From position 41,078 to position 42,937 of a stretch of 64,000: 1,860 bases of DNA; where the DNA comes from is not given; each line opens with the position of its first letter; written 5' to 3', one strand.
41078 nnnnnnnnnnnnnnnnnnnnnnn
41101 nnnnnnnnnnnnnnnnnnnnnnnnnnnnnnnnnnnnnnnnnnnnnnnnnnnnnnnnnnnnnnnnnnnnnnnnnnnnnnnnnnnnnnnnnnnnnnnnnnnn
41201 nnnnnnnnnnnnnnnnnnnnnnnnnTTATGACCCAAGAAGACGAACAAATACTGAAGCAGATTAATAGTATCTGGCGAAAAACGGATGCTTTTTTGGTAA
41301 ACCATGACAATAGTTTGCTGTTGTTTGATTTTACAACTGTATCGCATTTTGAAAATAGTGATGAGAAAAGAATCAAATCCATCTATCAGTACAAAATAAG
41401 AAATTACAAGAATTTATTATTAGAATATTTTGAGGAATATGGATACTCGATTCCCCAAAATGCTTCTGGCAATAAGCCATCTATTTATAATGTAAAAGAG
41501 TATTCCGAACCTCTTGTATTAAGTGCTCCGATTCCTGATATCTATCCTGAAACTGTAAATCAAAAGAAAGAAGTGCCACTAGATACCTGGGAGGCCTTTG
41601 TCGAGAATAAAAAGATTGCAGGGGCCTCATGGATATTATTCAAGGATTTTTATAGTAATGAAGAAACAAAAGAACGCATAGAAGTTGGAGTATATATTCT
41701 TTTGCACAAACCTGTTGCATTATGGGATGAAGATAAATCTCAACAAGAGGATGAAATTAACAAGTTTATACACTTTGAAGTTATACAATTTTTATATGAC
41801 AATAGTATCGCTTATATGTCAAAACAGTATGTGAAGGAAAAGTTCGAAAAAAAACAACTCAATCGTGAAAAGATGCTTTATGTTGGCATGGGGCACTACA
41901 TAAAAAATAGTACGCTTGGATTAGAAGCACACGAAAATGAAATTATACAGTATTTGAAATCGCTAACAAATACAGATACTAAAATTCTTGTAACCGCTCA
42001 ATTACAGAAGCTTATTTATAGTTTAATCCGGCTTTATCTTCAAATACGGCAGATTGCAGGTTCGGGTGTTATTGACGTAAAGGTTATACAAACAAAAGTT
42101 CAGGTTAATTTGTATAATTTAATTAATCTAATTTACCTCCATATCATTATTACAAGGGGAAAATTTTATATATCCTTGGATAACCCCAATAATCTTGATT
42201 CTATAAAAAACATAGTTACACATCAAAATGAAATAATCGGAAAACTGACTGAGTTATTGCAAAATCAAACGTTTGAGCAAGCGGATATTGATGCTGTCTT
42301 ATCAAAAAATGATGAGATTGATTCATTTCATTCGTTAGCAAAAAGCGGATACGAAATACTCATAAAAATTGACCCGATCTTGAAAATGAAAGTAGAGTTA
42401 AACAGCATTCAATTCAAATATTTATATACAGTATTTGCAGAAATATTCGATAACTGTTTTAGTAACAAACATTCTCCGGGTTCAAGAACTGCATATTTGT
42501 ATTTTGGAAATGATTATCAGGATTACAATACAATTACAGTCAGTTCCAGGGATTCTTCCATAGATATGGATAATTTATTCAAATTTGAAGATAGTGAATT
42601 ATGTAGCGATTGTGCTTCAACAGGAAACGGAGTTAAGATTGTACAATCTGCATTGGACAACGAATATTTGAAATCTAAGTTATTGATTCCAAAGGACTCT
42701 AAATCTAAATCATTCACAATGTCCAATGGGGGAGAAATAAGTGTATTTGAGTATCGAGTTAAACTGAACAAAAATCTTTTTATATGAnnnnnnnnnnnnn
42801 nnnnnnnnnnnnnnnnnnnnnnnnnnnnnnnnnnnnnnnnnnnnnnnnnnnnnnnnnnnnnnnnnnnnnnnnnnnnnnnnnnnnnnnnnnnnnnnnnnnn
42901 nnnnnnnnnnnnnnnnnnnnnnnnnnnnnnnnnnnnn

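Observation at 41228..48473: Soluble histidine kinase plus five receiver/pseudo-receiver proteins, one with a HEPN-like Rx4H motif: candidate Detocs-like phosphorelay defence module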

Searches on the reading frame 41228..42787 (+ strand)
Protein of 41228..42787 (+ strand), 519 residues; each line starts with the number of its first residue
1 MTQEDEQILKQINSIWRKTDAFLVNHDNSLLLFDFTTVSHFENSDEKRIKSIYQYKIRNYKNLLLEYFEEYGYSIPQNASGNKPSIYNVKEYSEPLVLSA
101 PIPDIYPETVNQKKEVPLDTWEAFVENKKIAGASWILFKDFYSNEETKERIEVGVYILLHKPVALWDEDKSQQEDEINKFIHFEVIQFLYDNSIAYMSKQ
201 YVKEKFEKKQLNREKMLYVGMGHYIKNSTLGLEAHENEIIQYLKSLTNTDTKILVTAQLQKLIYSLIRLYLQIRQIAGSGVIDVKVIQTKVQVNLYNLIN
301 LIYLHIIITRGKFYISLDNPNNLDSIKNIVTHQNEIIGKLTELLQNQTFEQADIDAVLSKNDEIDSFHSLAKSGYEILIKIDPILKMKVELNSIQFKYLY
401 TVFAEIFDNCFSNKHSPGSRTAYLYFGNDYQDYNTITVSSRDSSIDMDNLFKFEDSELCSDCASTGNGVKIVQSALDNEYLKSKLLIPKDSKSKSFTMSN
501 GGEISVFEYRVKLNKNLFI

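Call 3: search_protein_families(library=pfam, proteins=[window:41228-42787:+], max_evalue=1)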
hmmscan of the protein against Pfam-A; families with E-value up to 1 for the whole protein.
window:41228-42787:+ (519 aa): 2 families
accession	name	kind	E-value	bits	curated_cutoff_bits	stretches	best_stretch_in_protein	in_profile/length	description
PF08710.16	CoV_NSP9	-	0.16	12.8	27.2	1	343-402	29-89/111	Coronavirus replicase NSP9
PF22307.1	Ebola-like_HR1-HR2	-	0.25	11.7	27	0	229-254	30-55/81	Envelope glycoprotein GP2-like, HR1-HR2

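Call 4: search_protein_families(library=padloc, proteins=[window:41228-42787:+], max_evalue=1)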
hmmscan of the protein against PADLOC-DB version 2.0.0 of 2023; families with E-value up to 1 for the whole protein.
window:41228-42787:+ (519 aa): 0 families

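Call 5: search_protein_families(library=ncbifam, proteins=[window:41228-42787:+], max_evalue=1)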
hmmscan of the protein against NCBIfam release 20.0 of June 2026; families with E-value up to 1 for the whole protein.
window:41228-42787:+ (519 aa): 0 families

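Call 11: find_homologous_proteins(query=window:41228-42787:+, max_evalue=0.001)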
Query window:41228-42787:+ (519 aa): 12 proteins with E <= 0.001 among 8000 candidates.
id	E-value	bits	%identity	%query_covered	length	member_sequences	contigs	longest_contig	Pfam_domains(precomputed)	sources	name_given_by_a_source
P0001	0.0e+0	1142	100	100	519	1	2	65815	-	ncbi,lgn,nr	ncbi:MAG: hypothetical protein IPN29_09870 [Saprospiraceae bacterium]|nr:hypothetical protein [Sapro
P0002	5.9e-210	716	65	100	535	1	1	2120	-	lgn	-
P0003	1.7e-110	388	41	99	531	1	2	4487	-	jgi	jgi:hypothetical protein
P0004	2.3e-98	348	55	61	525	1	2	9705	-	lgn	-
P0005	3.5e-60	222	39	71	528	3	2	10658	-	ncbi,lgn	-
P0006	4.7e-60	222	43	58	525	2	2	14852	-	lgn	-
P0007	1.3e-56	211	42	58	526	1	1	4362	-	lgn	-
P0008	4.5e-52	196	54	39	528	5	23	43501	-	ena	-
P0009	1.4e-49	187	44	52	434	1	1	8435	-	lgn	-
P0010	1.4e-40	158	47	41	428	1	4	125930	-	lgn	-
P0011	3.2e-37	147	33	57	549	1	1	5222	-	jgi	jgi:hypothetical protein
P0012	2.0e-32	131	34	50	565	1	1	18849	-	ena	-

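Call 13: find_encoding_contigs(protein=P0008, flank=10000, max_places=3)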
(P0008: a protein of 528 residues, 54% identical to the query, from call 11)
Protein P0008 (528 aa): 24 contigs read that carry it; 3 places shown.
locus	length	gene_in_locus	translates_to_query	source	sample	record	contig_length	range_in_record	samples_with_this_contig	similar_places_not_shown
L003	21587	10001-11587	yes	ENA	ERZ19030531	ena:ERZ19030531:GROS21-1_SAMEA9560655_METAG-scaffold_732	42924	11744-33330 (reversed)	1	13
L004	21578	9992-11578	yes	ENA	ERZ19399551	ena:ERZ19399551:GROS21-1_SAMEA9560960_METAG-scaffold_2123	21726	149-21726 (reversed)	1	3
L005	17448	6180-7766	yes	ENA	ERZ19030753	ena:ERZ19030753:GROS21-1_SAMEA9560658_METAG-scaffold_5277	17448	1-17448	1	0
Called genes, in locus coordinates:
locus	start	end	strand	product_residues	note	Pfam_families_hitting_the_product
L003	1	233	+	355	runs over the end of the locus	PF17761:DUF1016_N, PF06250:YhcG_C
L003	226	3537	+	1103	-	PF04851:ResIII (faint)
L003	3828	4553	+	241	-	PF13672:PP2C_2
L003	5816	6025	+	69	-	-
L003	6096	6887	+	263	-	PF02463:SMC_N (weak), PF00005:ABC_tran, PF13304:AAA_21 (weak)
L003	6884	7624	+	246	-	PF00528:BPD_transp_1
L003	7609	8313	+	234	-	PF13489:Methyltransf_23 (weak), PF05175:MTS (faint), PF08242:Methyltransf_12 (weak)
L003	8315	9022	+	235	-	PF03848:TehB (weak), PF13489:Methyltransf_23 (weak), PF08241:Methyltransf_11 (weak)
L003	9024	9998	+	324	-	PF09084:NMT1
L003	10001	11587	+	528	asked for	-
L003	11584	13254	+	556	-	-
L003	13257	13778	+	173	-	-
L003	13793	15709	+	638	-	PF22563:iREC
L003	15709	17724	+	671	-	-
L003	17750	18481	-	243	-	PF04403:PqiA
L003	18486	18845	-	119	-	PF20203:DUF6565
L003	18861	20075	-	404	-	PF14362:DUF4407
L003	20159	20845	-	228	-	-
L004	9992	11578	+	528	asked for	-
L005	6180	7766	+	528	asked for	-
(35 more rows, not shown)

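Call 14: find_encoding_contigs(protein=P0010, flank=10000, max_places=2)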
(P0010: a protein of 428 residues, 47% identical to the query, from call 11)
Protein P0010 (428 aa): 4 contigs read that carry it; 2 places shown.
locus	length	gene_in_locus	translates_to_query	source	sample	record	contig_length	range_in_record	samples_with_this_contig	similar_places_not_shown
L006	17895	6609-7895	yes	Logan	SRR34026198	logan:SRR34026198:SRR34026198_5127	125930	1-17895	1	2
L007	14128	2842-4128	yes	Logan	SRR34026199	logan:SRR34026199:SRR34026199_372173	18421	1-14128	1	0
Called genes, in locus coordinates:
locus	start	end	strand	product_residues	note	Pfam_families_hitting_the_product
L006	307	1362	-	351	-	PF08843:AbiEii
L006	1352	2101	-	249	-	PF20217:DUF6577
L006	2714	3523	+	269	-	PF02463:SMC_N (faint), PF09818:ABC_ATPase (faint), PF00005:ABC_tran, PF13304:AAA_21 (weak)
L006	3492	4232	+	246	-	PF00528:BPD_transp_1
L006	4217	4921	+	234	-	PF13489:Methyltransf_23 (weak), PF08242:Methyltransf_12 (weak)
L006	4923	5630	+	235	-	PF13489:Methyltransf_23 (weak)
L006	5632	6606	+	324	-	PF09084:NMT1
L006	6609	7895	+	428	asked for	-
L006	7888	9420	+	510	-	-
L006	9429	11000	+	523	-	PF00383:dCMP_cyt_deam_1 (faint)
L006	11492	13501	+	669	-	-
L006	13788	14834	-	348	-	PF14281:PDDEXK_4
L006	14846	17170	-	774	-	PF22879:AIPR_N, PF10592:AIPR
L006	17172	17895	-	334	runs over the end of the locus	PF14390:DUF4420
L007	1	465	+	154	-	?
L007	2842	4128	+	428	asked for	-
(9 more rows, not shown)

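Call 15: find_encoding_contigs(protein=P0012, flank=10000, max_places=2)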
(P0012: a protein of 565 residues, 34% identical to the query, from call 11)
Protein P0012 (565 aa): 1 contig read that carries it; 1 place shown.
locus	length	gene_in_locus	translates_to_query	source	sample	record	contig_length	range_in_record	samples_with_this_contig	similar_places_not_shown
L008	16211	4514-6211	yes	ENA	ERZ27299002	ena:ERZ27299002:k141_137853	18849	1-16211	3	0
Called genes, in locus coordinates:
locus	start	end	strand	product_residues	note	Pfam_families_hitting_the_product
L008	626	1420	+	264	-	PF02463:SMC_N (faint), PF00005:ABC_tran, PF13304:AAA_21 (weak)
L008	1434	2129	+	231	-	PF00528:BPD_transp_1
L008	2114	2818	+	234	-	PF13489:Methyltransf_23, PF08241:Methyltransf_11, PF08242:Methyltransf_12, PF13649:Methyltransf_25 (weak), PF13847:Methyltransf_31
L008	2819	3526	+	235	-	PF03848:TehB (weak), PF13489:Methyltransf_23, PF08242:Methyltransf_12 (weak)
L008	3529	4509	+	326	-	PF09084:NMT1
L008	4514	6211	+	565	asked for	-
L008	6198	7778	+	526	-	-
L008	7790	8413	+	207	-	-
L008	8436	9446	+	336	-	-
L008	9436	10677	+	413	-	PF00383:dCMP_cyt_deam_1, PF14437:MafB19-deam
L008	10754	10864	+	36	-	-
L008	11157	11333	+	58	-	-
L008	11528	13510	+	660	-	-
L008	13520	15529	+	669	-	-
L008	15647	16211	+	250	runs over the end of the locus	-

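Call 37: search_protein_families(library=pfam, alignment_id=A2, max_evalue=1)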
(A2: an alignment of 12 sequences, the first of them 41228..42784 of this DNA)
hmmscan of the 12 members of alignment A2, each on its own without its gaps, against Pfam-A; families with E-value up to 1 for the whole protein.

A. member 1, window:41228-42784:+ (519 aa): 2 families
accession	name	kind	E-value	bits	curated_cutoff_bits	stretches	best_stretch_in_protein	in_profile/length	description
PF08710.16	CoV_NSP9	-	0.16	12.8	27.2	1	343-402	29-89/111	Coronavirus replicase NSP9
PF22307.1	Ebola-like_HR1-HR2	-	0.25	11.7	27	0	229-254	30-55/81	Envelope glycoprotein GP2-like, HR1-HR2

B. families by the number of members that match (of 12 scanned): 16 families
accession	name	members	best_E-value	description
PF13290.12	CHB_HEX_C_1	2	0.013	Chitobiase/beta-hexosaminidase C-terminal domain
PF05852.16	DUF848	2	0.1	Gammaherpesvirus protein of unknown function (DUF848)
PF09188.15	DUF1951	1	0.035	Domain of unknown function (DUF1951)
PF14775.11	NYD-SP28_assoc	1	0.069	Sperm tail C-terminal domain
PF12437.13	GSIII_N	1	0.081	Glutamine synthetase type III N terminal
PF09197.16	Rap1-DNA-bind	1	0.096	Rap1, DNA-binding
PF21728.3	PADR1_N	1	0.097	PADR1, N-terminal helical domain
PF00159.23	Hormone_3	1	0.099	Pancreatic hormone peptide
PF11422.13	IBP39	1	0.13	Initiator binding protein 39 kDa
PF10281.14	Ish1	1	0.13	Putative nuclear envelope organisation protein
PF08710.16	CoV_NSP9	1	0.16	Coronavirus replicase NSP9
PF19301.5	LigXa_C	1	0.22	LigXa C-terminal domain like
PF06938.16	DUF1285_N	1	0.22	Domain of unknown function (DUF1285), N-terminal domain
PF22307.1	Ebola-like_HR1-HR2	1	0.25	Envelope glycoprotein GP2-like, HR1-HR2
PF09763.15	Sec3_CC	1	0.28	Exocyst complex component Sec3, coiled-coil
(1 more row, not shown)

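Call 38: search_solved_structures(query=A2, max_evalue=10, show_alignments=3)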
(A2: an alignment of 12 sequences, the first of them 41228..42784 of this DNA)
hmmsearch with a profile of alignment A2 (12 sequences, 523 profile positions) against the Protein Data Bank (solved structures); distinct sequences matched with E-value up to 10: 0.

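Call 45: find_homologous_proteins(query=A2, max_evalue=0.001)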
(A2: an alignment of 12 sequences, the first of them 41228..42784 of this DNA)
Query A2 (12 sequences) (519 aa, profile of the alignment): 15 proteins with E <= 0.001 among 8000 candidates.
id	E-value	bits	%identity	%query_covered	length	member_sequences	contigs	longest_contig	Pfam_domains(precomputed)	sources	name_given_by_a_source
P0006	3.1e-223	761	43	58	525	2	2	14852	-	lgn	-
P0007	3.1e-222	757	42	58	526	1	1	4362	-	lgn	-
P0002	5.6e-220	750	65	100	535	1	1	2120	-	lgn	-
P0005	6.3e-215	733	39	71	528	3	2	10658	-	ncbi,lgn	-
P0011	1.9e-211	722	33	57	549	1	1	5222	-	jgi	jgi:hypothetical protein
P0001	3.6e-210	718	100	100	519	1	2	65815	-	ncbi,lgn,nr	ncbi:MAG: hypothetical protein IPN29_09870 [Saprospiraceae bacterium]|nr:hypothetical protein [Sapro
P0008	2.0e-207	709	54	39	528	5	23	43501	-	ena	-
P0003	1.1e-192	660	41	99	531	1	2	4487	-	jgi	jgi:hypothetical protein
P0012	8.0e-180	617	34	50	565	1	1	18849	-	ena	-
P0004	8.3e-146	505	55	61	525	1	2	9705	-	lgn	-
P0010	7.9e-129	449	47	41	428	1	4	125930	-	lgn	-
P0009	3.2e-120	421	44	52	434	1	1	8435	-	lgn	-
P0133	2.2e-84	303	51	39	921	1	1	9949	-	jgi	jgi:hypothetical protein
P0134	4.7e-67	245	44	39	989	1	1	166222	-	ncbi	ncbi:MAG: hypothetical protein ABJI69_00885 [Balneola sp.]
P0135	1.9e-61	227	40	44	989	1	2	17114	-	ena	-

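Call 46: search_protein_families(library=pfam, proteins=[P0133, P0134, P0135, P0009, P0010], max_evalue=0.1)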
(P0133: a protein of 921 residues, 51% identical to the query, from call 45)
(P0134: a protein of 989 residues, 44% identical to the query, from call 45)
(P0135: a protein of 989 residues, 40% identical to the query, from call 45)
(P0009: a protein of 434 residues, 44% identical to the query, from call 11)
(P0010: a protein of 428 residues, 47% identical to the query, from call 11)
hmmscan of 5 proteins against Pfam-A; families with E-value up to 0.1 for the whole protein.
P0133 (921 aa): 4 families
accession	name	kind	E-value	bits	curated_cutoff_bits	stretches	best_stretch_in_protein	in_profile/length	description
PF02518.31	HATPase_c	-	0.004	18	26.4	1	395-455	5-65/111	Histidine kinase-, DNA gyrase B-, and HSP90-like ATPase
PF08682.16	DUF1780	-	0.021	14.9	27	1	176-264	65-148/208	Putative endonuclease, protein of unknown function (DUF1780)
PF24926.1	ACT_ACR9_C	-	0.046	14.1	27.4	0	176-207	48-78/80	ACT domain-containing protein ACR9, C-terminal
PF18114.7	Suv3_N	-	0.091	13.3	24.2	0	373-424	7-57/116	Suv3 helical N-terminal domain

P0134 (989 aa): 2 families
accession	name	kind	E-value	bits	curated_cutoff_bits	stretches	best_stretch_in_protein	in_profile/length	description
PF22248.1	ERMP1_C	-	0.031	14.2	27.2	0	19-63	167-210/222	Endoplasmic reticulum metallopeptidase 1, C-terminal domain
PF10327.15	7TM_GPCR_Sri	-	0.074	12.7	23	0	30-79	140-189/303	Serpentine type 7TM GPCR chemoreceptor Sri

P0135 (989 aa): 3 families
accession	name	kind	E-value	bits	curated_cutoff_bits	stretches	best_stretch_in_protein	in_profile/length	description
PF02518.31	HATPase_c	-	0.008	17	26.4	1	417-485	2-56/111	Histidine kinase-, DNA gyrase B-, and HSP90-like ATPase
PF09968.15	DUF2202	-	0.01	16.1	22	1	408-488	59-140/162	Uncharacterized protein domain (DUF2202)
PF03501.21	S10_plectin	-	0.051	14.1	26.9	0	190-229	7-46/93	Plectin/S10 domain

P0009 (434 aa): 1 family
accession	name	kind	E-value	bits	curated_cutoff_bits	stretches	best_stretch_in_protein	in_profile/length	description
PF09188.15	DUF1951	-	0.035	14.4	24.4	1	102-175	53-124/137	Domain of unknown function (DUF1951)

P0010 (428 aa): 1 family
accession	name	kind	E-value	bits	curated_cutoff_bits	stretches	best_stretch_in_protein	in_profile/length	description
PF14775.11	NYD-SP28_assoc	-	0.069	13.7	27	0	230-261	19-50/60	Sperm tail C-terminal domain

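Call 57: predict_structure(alignment_id=A5)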
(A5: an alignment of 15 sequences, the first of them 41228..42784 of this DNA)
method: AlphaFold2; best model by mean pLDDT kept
length: 519 residues; sequences in the alignment: 15
mean_pLDDT: 73.8   pTM: 0.55
mean pLDDT of the five models: 73.8, 71.1, 65.5, 63.0, 60.2
residues with pLDDT >= 90: 55; 70-90: 257; 50-70: 178; < 50: 29
segments of 3 or more residues with pLDDT < 50: 278-280, 413-417, 430-446
pLDDT, mean of each block of 10 residues (from residue 1): 73 91 92 87 69 91 84 67 82 88 75 70 90 87 69 88 71 77 84 56 56 52 72 87 87 89 88 61 69 84 85 80 86 87 74 83 72 63 61 82 75 49 58 36 45 66 64 68 70 65 65 62
secondary structure, 60 per line:
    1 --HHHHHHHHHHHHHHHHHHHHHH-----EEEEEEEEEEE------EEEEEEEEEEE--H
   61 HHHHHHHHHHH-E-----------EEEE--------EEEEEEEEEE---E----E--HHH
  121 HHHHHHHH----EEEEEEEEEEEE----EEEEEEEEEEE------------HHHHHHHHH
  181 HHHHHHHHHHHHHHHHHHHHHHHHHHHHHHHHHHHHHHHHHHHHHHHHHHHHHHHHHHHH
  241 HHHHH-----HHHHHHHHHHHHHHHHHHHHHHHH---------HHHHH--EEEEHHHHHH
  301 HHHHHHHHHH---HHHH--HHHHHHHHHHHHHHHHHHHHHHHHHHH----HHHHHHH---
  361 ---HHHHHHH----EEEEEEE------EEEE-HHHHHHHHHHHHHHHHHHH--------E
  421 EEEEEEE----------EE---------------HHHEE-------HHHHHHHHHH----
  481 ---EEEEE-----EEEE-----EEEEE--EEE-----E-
elements in order: H3-24 E30-40 E47-57 H60-71 E85-88 E97-106 H118-128 E133-144 E149-159 H172-245 H251-274 H284-288 E291-294 H295-310 H314-317 H320-346 H351-357 H364-370 E375-381 E388-391 H393-411 E420-427 H467-476 E484-488 E494-497 E503-507 E510-512

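Call 60: fold_search(model_id=the predicted structure, library=pdb)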
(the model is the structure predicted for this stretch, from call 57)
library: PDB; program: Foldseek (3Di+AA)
matches with E <= 10: 997; with E <= 0.001: 6
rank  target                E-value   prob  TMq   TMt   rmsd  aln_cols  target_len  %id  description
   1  8a7f_A                1.2e-04  0.98  0.16  0.21  23.7       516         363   10  Crystal structure of a chimeric LOV-Histidine kinase SB2F1-I66R mutant (asymmetrical variant, trigonal form with long  (released 2024-01-10)
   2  8a7f_B                1.6e-04  0.98  0.16  0.22  23.9       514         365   10  Crystal structure of a chimeric LOV-Histidine kinase SB2F1-I66R mutant (asymmetrical variant, trigonal form with long  (released 2024-01-10)
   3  8a52_A                2.2e-04  0.99  0.18  0.23  23.3       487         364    9  Crystal structure of a chimeric LOV-Histidine kinase SB2F1 (asymmetrical variant, trigonal form with long c-axis) (released 2023-12-27)
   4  4gcz_A                3.1e-04  1.00  0.26  0.33  14.8       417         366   11  Structure of a blue-light photoreceptor (released 2013-06-19)
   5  7rzw_B                6.4e-04  0.95  0.17  0.12  16.2       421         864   11  CryoEM structure of Arabidopsis thaliana phytochrome B (released 2022-04-13)
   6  8isi_B                8.7e-04  0.97  0.18  0.13  14.7       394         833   11  Photochromobilin-free form of Arabidopsis thaliana phytochrome A - apo-AtphyA (released 2023-08-09)
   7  8iff_A                1.2e-03  0.96  0.19  0.13  14.6       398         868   10  Cryo-EM structure of Arabidopsis phytochrome A. (released 2023-08-02)
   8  4jav_B                1.4e-03  1.00  0.28  0.52  10.7       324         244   13  Structural basis of a rationally rewired protein-protein interface (HK853wt and RR468mutant V13P, L14I, I17M and N21V) (released 2013-09-04)
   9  6dk7_G                1.4e-03  0.96  0.17  0.32  13.4       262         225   14  RetS histidine kinase region with cobalt (released 2019-03-20)
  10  6dk8_B                2.6e-03  0.92  0.15  0.29  11.4       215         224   16  RetS kinase region without cobalt (released 2019-03-20)
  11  6dk7_B                2.8e-03  0.93  0.15  0.29  13.6       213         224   13  RetS histidine kinase region with cobalt (released 2019-03-20)
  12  6dk7_H                3.3e-03  0.94  0.16  0.31  13.1       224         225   15  RetS histidine kinase region with cobalt (released 2019-03-20)
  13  5uht_A                3.5e-03  0.90  0.17  0.29  12.6       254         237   12  Structure of the Thermotoga maritima HK853-BeF3-RR468 complex at pH 5.0 (released 2017-12-27)
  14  4zki_B                3.9e-03  0.99  0.20  0.41  10.3       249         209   13  The crystal structure of Histidine Kinase YycG with ADP (released 2016-05-04)
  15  6dk7_A                4.3e-03  0.85  0.15  0.30  14.2       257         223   13  RetS histidine kinase region with cobalt (released 2019-03-20)
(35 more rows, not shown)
